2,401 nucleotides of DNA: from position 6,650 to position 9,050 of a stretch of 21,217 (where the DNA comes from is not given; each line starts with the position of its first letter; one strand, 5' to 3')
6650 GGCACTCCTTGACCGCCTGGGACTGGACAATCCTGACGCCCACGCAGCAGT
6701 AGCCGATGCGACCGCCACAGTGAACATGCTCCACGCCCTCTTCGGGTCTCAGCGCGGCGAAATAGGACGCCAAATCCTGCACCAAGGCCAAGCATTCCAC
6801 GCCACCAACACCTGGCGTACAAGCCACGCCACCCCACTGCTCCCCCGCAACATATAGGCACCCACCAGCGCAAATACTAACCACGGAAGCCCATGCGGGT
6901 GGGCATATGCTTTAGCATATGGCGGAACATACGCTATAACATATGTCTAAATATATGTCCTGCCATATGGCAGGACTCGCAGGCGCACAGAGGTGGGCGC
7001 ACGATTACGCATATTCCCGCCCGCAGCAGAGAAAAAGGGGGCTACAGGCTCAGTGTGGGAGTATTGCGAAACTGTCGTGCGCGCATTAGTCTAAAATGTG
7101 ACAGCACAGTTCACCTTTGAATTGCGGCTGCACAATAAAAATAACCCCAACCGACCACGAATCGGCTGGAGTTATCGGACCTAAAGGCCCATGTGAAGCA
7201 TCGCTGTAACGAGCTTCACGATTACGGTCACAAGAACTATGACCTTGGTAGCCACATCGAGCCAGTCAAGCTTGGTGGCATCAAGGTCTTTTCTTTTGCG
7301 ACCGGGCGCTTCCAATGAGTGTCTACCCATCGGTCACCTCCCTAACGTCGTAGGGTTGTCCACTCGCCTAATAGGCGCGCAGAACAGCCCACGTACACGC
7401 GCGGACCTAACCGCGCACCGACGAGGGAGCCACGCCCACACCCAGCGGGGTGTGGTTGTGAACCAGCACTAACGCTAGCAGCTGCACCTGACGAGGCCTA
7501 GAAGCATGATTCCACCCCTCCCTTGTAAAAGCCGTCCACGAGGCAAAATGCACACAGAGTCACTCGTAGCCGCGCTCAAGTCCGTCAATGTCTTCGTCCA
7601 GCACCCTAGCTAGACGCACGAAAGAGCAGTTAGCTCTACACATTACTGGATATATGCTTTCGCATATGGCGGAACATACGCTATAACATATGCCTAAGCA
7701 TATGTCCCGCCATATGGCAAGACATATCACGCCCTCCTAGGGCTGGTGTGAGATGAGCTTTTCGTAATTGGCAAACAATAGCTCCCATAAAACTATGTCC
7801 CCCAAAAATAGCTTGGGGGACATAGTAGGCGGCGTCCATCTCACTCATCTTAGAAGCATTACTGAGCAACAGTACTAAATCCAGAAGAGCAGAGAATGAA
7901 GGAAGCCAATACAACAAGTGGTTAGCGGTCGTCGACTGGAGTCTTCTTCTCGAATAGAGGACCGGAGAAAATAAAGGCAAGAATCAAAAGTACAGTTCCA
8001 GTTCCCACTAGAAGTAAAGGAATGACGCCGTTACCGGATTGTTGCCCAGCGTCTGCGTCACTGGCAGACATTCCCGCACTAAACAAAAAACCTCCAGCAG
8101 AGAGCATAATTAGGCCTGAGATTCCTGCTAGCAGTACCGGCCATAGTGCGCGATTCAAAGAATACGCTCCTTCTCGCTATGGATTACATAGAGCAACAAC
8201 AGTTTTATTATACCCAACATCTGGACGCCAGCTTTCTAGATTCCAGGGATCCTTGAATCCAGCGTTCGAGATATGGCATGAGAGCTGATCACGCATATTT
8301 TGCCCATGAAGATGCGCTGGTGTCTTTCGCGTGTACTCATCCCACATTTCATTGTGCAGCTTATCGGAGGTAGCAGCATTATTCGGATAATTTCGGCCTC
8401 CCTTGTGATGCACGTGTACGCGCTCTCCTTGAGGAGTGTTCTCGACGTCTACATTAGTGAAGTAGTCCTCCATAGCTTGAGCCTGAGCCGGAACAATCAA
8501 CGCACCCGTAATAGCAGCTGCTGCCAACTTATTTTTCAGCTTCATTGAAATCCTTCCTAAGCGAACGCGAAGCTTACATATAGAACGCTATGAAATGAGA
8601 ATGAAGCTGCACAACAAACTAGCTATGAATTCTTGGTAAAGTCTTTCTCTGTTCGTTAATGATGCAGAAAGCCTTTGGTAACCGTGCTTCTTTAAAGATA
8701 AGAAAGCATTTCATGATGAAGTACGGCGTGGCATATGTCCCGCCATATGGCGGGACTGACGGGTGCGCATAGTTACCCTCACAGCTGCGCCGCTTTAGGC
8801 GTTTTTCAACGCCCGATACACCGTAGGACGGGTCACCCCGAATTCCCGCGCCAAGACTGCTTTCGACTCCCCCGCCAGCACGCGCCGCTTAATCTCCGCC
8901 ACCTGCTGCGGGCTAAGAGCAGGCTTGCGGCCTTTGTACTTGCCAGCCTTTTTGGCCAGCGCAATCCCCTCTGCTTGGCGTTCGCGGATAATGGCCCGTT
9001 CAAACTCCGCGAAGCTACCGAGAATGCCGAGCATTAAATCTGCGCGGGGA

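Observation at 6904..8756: Three copies of a site-I-like palindrome (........-AT-AT-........) bracketing a non-coding segment and a low-GC gene cassette next to a serine recombinase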

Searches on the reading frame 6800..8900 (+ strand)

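Call 52: search_protein_families(library=pfam, proteins=[L006:724-3576:-, L006:3719-3982:+, L006:134-553:+], max_evalue=0.01)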
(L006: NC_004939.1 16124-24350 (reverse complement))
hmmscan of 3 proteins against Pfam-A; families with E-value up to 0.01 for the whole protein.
L006:724-3576:- (950 aa): 6 families
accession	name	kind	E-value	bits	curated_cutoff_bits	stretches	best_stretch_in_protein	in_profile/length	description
PF20473.4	MmeI_Mtase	-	1.7e-83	280.2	27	1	382-636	7-255/259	MmeI, DNA-methyltransferase domain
PF20466.3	MmeI_TRD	-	3.4e-66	223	27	1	663-867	1-207/207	MmeI, target recognition domain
PF20464.3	MmeI_N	-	1.5e-20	74.7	27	1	28-195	8-178/181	MmeI, N-terminal domain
PF20465.4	MmeI_hel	-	8.9e-18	65.3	27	1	223-297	4-75/75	MmeI, helicase spacer domain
PF20467.3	MmeI_C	-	4e-17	62.7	27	1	869-946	3-79/83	MmeI, C-terminal domain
PF02384.22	N6_Mtase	-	1.4e-05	25.1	20.4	1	394-581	46-186/311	N-6 DNA Methylase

L006:3719-3982:+ (87 aa): 0 families

L006:134-553:+ (139 aa): 0 families

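Call 70: search_protein_families(library=ncbifam, proteins=[L006:3719-3982:+], max_evalue=0.1)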
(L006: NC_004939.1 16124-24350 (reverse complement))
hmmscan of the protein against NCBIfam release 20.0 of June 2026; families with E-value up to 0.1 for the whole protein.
L006:3719-3982:+ (87 aa): 1 family
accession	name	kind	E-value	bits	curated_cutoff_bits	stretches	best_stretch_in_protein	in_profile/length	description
TIGR02854.1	spore_II_GA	equivalog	0.065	12.6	209.55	1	12-70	18-76/293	sigma-E processing peptidase SpoIIGA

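Call 93: search_protein_families(library=pfam, proteins=[L004:4894-5133:-], max_evalue=0.01)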
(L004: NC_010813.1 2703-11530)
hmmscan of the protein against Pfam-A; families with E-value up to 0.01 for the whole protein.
L004:4894-5133:- (79 aa): 1 family
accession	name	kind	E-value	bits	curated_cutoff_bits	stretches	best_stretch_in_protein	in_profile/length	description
PF13061.11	DUF3923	-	1.4e-12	47.9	25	1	5-69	1-65/65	Protein of unknown function (DUF3923)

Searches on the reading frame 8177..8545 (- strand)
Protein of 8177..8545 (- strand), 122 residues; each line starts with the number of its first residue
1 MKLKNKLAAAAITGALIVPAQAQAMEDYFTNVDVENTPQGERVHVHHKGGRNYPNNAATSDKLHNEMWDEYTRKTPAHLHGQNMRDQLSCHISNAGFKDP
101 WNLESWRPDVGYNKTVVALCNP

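Call 7: search_protein_families(library=pfam, proteins=[window:8177-8545:-], max_evalue=0.01)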
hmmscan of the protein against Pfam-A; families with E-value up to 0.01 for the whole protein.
window:8177-8545:- (122 aa): 1 family
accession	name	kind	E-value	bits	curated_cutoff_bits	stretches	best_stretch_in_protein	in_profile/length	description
PF10783.14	DUF2599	-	6.4e-14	52.7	25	1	59-122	27-93/94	Protein of unknown function (DUF2599)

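Call 43: find_encoding_contigs(protein=window:8177-8545:-, flank=6000, max_places=8)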
Protein window:8177-8545:- (122 aa): 3 contigs read that carry it; 3 places shown.
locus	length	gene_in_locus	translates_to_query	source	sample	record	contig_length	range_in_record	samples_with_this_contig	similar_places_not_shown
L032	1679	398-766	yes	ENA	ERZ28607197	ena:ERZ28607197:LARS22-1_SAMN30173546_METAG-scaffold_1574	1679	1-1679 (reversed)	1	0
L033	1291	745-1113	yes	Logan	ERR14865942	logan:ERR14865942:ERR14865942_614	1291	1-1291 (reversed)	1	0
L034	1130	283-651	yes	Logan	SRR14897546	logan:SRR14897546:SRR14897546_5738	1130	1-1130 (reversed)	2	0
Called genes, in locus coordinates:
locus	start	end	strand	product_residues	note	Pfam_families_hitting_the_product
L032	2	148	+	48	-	?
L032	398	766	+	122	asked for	PF10783:DUF2599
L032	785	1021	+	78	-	-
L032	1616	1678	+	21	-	?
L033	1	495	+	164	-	?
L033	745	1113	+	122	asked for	PF10783:DUF2599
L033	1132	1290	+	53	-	?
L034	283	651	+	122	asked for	PF10783:DUF2599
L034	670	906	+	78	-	-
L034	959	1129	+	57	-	?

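Call 70: search_protein_families(library=ncbifam, proteins=[window:8177-8545:-], max_evalue=0.1)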
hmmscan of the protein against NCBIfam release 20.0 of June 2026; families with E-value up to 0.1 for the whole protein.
window:8177-8545:- (122 aa): 0 families

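Call 83: search_dna_similar(query=window:8177-8545:-, collection=plasmids, mode=protein, max_rows=15, max_evalue=0.00001)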
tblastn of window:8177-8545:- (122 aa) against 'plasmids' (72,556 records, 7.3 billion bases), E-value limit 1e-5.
Records with a match: 9; places in all: 9; records where one place covers at least 80% of the query: 0.
Best place of each record, by identity: 60-80% 5; <60% 4.
By first word of the organism name: Bacillus 8; Enterococcus 1.
By predicted mobility (MOB-suite, as given by PLSDB): mobilizable 4; non-mobilizable 4; conjugative 1.
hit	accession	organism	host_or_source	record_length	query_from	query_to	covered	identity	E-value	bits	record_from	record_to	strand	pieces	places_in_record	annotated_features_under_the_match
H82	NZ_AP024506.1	Bacillus cereus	-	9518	55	122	56%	37.5%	5e-6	51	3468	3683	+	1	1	DUF2599 domain-containing protein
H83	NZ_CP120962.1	Bacillus cereus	Moschus berezovskii,liver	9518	55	122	56%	37.5%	5e-6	51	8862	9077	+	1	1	DUF2599 domain-containing protein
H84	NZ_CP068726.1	Bacillus cereus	single cell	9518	55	122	56%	37.5%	5e-6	51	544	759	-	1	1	DUF2599 domain-containing protein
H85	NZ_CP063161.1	Bacillus cereus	-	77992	83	122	33%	61.0%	2e-6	52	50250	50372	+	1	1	DUF2599 domain-containing protein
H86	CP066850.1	Bacillus mycoides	single cell,soil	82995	83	122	33%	61.0%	2e-6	52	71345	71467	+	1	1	DUF2599 domain-containing protein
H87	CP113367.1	Bacillus paranthracis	bovine,mixed culture ...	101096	83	122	33%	61.0%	2e-6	52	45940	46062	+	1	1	DUF2599 domain-containing protein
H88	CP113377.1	Bacillus paranthracis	bovine,mixed culture ...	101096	83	122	33%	61.0%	2e-6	52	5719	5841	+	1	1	DUF2599 domain-containing protein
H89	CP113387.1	Bacillus paranthracis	bovine,mixed culture ...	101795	83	122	33%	61.0%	2e-6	52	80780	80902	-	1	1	DUF2599 domain-containing protein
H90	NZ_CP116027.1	Enterococcus casseliflavus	culture,feces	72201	84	122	32%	57.5%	5e-6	51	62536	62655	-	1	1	DUF2599 domain-containing protein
